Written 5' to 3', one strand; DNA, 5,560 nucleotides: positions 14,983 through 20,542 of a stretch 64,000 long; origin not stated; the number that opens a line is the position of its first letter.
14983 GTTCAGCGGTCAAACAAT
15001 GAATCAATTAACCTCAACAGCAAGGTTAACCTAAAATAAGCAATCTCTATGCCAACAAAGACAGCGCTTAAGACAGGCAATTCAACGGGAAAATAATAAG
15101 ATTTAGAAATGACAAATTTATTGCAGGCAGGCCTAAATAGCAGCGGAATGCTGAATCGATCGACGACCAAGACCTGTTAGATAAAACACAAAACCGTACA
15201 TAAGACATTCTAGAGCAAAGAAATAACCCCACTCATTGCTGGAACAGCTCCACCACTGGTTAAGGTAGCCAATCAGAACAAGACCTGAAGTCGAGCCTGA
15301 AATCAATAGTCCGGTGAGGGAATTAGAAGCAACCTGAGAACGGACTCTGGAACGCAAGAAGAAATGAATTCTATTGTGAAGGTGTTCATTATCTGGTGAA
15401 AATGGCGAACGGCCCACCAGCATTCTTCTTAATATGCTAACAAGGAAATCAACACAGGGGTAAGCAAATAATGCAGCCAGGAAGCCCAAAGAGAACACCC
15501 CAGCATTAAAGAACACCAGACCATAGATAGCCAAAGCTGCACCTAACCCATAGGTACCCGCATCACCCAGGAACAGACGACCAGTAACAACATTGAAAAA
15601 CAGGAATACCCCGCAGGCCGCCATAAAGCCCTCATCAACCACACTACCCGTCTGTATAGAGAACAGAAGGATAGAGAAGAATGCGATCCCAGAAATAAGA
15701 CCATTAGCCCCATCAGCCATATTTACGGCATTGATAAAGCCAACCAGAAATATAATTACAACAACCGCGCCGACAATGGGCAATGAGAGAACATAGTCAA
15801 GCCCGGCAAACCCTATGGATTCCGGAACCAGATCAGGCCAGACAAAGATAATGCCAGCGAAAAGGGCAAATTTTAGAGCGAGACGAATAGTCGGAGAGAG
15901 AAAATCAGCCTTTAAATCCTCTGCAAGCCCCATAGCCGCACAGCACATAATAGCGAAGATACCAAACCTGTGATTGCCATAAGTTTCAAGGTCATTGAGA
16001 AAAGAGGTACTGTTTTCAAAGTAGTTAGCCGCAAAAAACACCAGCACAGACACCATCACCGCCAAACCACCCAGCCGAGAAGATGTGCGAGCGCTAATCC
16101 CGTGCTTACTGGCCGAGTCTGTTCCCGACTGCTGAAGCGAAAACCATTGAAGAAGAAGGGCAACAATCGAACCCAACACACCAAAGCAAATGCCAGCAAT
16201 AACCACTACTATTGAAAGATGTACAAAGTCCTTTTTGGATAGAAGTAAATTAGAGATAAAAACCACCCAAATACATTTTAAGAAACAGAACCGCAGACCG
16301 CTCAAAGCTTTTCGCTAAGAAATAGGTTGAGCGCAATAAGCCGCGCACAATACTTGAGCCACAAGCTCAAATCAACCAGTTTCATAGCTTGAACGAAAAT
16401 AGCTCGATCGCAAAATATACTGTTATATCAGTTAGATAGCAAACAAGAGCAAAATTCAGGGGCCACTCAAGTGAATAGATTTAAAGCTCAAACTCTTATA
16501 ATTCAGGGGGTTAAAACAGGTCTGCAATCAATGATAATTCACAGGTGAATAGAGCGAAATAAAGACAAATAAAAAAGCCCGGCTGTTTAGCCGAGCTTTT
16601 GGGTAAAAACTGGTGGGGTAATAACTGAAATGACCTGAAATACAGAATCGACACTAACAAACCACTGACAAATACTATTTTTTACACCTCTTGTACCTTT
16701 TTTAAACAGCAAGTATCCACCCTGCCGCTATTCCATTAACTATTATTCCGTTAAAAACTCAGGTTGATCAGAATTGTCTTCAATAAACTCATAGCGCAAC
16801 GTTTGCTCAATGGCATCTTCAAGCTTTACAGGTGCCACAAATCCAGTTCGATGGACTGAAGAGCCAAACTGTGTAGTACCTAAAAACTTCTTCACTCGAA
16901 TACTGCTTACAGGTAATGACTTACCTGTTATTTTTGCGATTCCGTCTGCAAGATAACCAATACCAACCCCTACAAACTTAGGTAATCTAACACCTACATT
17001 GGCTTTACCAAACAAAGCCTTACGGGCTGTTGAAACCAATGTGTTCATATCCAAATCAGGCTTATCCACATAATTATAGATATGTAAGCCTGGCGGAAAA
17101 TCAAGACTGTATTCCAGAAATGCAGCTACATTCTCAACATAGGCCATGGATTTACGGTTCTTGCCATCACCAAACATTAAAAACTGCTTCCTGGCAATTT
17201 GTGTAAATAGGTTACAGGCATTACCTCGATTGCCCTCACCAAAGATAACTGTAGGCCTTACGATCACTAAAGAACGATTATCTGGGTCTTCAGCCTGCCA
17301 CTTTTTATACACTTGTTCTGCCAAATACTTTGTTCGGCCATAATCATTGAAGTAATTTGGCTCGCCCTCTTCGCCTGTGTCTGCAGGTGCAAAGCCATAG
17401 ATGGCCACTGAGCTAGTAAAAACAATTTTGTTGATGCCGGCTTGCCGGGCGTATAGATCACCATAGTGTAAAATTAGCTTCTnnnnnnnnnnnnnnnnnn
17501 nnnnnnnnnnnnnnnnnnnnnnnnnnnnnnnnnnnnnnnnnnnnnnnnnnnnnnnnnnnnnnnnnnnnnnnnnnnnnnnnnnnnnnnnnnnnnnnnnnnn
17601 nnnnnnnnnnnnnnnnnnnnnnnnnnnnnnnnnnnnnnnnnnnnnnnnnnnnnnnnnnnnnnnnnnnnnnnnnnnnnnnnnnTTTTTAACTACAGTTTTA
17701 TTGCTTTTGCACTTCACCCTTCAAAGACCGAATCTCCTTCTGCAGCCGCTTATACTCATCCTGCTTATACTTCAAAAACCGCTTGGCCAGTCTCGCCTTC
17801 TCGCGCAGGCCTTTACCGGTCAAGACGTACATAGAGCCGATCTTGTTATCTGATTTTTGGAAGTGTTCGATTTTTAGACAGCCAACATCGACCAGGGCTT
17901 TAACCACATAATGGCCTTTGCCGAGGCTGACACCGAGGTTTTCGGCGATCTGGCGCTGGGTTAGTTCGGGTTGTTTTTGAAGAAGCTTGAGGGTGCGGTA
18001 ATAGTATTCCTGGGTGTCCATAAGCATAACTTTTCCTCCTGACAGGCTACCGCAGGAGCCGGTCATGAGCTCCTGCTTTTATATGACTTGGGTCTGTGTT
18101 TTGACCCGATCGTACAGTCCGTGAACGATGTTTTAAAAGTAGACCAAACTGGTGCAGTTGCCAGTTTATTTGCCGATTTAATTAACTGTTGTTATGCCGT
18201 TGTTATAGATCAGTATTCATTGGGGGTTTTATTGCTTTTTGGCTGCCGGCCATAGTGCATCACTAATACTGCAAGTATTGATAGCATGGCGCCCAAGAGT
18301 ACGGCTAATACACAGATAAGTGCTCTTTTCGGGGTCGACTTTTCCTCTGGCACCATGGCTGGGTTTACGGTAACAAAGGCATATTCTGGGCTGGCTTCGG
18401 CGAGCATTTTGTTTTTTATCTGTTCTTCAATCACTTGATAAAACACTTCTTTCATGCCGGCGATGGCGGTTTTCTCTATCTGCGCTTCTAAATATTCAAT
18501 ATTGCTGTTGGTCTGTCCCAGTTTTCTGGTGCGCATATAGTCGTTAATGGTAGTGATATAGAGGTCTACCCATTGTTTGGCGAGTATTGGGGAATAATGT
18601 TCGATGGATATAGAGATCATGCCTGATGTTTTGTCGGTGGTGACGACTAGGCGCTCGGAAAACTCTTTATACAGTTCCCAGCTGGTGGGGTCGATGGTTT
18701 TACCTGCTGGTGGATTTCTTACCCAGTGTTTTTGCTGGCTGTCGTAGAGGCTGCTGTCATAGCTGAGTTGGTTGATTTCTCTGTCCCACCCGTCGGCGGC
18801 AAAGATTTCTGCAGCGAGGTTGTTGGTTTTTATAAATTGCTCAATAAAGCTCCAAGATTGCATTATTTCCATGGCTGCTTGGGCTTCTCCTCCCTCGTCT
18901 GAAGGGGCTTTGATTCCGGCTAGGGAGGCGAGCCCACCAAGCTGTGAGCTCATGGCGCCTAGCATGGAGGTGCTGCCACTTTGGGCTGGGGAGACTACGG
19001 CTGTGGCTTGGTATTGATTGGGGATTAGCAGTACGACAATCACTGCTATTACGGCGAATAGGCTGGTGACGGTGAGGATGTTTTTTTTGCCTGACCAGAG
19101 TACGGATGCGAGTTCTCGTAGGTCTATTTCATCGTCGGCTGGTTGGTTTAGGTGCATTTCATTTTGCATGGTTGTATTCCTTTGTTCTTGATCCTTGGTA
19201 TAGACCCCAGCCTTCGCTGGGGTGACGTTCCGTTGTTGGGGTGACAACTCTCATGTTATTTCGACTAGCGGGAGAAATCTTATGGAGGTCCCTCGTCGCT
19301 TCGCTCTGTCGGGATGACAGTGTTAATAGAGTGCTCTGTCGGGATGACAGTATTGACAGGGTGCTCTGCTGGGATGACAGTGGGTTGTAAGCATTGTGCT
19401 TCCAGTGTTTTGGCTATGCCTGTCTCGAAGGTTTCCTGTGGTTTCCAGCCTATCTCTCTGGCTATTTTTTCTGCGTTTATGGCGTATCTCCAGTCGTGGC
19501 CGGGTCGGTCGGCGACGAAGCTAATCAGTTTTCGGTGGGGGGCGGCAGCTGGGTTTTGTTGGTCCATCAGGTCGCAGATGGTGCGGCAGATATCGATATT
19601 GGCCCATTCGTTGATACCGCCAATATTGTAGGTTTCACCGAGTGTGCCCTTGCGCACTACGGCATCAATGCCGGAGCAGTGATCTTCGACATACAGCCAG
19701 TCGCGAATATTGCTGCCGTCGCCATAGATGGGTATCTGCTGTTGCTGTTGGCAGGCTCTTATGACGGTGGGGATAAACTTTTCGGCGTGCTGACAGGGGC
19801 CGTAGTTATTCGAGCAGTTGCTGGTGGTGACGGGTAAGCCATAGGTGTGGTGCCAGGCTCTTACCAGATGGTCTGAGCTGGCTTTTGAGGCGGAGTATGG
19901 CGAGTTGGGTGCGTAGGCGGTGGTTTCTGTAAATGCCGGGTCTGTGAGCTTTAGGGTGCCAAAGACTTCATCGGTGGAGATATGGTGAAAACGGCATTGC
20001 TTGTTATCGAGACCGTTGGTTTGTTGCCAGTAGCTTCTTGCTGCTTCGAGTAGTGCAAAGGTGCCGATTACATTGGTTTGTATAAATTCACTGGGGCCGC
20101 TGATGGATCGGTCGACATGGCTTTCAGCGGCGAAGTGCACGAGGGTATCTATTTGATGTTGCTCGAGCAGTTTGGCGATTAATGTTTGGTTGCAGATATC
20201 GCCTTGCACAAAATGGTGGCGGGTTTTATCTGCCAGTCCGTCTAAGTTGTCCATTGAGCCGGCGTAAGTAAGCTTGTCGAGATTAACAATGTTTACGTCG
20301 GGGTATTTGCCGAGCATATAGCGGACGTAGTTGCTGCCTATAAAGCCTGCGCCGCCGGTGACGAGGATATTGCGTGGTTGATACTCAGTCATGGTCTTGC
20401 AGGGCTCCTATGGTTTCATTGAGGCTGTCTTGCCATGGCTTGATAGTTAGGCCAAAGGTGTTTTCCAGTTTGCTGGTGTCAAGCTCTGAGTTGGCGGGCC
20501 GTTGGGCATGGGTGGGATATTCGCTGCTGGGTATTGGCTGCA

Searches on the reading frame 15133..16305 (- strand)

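Call 65: search_protein_families(library=pfam, proteins=[window:15133-16305:-], max_evalue=1e-10)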
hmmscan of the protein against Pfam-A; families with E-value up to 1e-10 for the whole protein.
window:15133-16305:- (390 aa): 1 family
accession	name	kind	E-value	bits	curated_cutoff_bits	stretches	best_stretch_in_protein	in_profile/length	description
PF00953.26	Glycos_transf_4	-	4.5e-17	62.9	27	1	116-263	5-157/160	Glycosyl transferase family 4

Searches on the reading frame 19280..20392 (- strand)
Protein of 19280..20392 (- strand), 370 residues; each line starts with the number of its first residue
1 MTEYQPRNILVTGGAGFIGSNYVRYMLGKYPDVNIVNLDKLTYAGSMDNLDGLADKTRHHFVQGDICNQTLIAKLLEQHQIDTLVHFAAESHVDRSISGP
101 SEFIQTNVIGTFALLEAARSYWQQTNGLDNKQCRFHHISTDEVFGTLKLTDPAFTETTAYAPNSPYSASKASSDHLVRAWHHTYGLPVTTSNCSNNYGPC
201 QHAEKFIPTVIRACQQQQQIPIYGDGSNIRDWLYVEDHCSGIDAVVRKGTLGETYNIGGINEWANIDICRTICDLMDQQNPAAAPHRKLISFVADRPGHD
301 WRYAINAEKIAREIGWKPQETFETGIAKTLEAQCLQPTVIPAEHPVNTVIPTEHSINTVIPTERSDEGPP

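Call 65: search_protein_families(library=pfam, proteins=[window:19280-20392:-], max_evalue=1e-10)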
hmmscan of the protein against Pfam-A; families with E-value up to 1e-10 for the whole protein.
window:19280-20392:- (370 aa): 6 families
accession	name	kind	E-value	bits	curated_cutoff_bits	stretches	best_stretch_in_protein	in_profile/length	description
PF16363.11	GDP_Man_Dehyd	-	7.1e-95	318.7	27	1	10-329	1-332/332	GDP-mannose 4,6 dehydratase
PF01370.27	Epimerase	-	1.6e-66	224.6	20.9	1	9-258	1-240/240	NAD dependent epimerase/dehydratase family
PF02719.21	Polysacc_synt_2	-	3.2e-13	50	20.2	1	9-120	1-117/293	Polysaccharide biosynthesis protein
PF01073.25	3Beta_HSD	-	1.2e-12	47.9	22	1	10-237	1-220/280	3-beta hydroxysteroid dehydrogenase/isomerase family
PF04321.23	RmlD_sub_bind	-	1.5e-12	47.6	27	1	8-330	2-282/287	RmlD substrate binding domain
PF07993.18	NAD_binding_4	-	6e-12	45.7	20.1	1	11-221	1-236/258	Male sterility protein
